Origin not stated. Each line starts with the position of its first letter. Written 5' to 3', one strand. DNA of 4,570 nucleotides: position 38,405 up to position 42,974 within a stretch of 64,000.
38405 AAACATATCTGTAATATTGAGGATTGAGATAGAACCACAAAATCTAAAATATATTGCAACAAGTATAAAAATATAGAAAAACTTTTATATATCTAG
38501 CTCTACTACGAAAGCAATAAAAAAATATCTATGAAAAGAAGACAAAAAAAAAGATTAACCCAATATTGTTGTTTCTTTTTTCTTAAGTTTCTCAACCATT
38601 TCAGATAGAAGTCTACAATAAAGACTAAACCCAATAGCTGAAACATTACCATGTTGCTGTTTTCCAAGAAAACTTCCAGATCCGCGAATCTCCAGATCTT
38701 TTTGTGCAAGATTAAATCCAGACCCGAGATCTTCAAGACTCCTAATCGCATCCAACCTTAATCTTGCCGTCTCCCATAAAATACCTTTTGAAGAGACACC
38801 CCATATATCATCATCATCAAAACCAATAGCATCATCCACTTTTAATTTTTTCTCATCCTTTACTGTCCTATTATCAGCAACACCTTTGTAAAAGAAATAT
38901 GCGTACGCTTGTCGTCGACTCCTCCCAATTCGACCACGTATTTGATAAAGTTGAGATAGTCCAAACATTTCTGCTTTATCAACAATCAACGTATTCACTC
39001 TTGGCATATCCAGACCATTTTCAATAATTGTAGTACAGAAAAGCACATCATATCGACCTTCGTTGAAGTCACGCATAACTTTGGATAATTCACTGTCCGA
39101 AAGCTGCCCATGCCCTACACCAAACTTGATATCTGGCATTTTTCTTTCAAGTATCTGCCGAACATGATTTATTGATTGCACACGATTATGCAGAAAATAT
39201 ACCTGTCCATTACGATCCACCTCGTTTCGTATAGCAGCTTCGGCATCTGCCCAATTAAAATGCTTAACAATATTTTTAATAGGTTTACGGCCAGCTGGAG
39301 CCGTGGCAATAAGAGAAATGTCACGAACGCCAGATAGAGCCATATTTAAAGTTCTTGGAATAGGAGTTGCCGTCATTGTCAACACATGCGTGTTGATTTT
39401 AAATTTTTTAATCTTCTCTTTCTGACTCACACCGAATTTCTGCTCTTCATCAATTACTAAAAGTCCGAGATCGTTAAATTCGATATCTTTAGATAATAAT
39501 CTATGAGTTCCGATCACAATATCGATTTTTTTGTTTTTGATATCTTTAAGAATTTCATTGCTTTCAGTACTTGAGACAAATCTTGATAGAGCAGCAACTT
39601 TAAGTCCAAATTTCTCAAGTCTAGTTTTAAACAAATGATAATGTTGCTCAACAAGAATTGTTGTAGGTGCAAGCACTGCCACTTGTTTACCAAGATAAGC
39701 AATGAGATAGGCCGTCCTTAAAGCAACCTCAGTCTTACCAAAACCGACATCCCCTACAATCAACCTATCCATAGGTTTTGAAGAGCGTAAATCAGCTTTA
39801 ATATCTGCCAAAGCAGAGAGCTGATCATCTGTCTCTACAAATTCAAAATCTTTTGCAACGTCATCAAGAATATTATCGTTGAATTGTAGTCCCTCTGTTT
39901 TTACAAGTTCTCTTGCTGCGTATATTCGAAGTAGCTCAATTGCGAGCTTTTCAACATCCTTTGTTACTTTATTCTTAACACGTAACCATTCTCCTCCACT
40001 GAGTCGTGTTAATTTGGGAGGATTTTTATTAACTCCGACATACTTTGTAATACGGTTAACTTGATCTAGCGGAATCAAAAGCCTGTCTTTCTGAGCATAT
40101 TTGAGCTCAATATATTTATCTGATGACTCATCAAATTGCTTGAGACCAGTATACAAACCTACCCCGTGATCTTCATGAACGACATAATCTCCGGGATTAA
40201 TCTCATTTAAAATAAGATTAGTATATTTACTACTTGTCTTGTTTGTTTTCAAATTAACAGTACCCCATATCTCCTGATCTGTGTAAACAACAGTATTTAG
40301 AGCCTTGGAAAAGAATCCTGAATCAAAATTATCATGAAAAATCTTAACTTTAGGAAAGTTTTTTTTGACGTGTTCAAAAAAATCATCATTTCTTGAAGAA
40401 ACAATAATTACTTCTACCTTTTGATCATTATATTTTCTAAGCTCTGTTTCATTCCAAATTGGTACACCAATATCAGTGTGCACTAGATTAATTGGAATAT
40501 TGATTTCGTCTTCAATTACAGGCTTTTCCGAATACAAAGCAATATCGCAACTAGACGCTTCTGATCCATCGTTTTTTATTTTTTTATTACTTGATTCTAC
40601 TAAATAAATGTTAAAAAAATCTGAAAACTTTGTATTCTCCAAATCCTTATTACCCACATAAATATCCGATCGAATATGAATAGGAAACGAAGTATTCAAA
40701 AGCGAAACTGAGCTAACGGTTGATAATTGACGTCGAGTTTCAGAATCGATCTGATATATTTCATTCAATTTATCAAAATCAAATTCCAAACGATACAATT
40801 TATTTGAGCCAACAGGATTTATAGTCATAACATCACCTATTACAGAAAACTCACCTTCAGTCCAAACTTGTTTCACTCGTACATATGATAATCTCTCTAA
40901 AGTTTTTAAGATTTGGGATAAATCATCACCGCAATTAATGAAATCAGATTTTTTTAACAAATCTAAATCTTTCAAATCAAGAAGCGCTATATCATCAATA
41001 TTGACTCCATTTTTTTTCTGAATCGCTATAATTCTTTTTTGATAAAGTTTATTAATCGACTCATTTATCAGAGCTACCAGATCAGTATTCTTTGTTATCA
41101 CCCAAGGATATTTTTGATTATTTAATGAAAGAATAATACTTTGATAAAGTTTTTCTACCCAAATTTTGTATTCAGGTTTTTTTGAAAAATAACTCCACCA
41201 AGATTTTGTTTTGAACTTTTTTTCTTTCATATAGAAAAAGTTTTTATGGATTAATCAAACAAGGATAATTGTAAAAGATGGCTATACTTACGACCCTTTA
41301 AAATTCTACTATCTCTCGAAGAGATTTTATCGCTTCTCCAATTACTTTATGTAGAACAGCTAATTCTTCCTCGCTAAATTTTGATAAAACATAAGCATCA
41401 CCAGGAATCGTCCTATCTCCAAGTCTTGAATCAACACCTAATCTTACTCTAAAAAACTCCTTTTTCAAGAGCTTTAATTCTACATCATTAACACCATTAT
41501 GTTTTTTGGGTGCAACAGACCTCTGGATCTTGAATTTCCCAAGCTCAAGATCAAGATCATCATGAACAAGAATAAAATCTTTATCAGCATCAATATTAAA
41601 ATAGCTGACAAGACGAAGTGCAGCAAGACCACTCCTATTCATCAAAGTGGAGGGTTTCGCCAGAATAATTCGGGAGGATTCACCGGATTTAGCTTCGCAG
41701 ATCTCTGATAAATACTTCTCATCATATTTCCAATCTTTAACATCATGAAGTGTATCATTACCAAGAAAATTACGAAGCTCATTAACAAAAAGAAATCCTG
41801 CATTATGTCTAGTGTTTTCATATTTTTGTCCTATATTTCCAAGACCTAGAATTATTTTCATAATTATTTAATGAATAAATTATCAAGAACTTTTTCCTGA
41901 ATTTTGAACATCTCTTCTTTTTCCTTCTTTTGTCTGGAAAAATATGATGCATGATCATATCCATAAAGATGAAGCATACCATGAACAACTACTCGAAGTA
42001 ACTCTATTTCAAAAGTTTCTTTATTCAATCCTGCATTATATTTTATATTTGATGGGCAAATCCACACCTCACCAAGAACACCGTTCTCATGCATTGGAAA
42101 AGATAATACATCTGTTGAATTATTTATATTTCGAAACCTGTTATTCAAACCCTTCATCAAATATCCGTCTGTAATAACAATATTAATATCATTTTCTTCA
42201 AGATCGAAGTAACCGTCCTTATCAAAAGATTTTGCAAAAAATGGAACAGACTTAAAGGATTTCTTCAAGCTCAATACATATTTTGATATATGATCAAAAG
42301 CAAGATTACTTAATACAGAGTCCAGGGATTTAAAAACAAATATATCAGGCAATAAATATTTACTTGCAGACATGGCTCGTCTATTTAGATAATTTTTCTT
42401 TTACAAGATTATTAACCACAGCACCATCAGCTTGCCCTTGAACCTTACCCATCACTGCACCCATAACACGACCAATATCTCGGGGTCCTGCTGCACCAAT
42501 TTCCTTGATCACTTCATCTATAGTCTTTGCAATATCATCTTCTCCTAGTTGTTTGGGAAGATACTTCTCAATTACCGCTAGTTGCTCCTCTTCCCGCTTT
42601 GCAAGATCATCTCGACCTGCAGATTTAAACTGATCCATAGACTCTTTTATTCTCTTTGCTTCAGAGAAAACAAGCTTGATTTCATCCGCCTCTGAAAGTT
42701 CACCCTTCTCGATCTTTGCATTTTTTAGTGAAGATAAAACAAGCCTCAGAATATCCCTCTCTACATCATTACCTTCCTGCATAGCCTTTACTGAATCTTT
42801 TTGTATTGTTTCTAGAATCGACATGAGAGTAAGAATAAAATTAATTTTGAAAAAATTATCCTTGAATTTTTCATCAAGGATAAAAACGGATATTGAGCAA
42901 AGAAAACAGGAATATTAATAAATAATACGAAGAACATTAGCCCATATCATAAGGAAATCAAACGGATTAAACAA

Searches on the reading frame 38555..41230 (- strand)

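Call 32: search_protein_families(library=pfam, proteins=[window:38555-41230:-], max_evalue=0.001)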
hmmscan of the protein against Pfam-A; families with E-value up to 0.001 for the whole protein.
window:38555-41230:- (891 aa): 5 families
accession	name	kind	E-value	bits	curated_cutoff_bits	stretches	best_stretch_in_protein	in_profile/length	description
PF00271.37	Helicase_C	-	1e-22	80.9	23.5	1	670-771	11-109/110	Helicase conserved C-terminal domain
PF00270.35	DEAD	-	1.7e-22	80.4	26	1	470-629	4-165/167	DEAD/DEAH box helicase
PF02559.22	CarD_TRCF_RID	-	5.8e-17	62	23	1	345-398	2-57/57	CarD-like/TRCF RID domain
PF17757.6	UvrB_inter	-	2.7e-14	53.5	22.9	1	103-178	10-86/91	UvrB interaction domain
PF04851.21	ResIII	-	1.8e-12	47.9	22.5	1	468-623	6-162/164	Type III restriction enzyme, res subunit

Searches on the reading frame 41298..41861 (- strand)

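Call 32: search_protein_families(library=pfam, proteins=[window:41298-41861:-], max_evalue=0.001)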
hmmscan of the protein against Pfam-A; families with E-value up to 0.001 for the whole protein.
window:41298-41861:- (187 aa): 1 family
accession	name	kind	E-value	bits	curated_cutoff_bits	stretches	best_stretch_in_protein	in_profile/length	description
PF01195.25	Pept_tRNA_hydro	-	9.5e-43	146.6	27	1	3-185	1-171/183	Peptidyl-tRNA hydrolase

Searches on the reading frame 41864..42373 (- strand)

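Call 32: search_protein_families(library=pfam, proteins=[window:41864-42373:-], max_evalue=0.001)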
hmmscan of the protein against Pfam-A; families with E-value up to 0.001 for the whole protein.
window:41864-42373:- (169 aa): 1 family
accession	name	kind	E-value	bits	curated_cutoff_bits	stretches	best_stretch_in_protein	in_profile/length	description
PF02130.23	YbeY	-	3.7e-27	95.2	25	1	60-166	27-129/129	Endoribonuclease YbeY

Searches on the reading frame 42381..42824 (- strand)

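Call 32: search_protein_families(library=pfam, proteins=[window:42381-42824:-], max_evalue=0.001)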
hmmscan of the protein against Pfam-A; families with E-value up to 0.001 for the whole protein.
window:42381-42824:- (147 aa): 2 families
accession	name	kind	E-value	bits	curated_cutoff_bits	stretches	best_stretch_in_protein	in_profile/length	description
PF09424.15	YqeY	-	5.9e-40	137.1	27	1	5-145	2-143/143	Yqey-like protein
PF02637.23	GatB_Yqey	-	4.8e-06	26.9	27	1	56-145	52-148/148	GatB domain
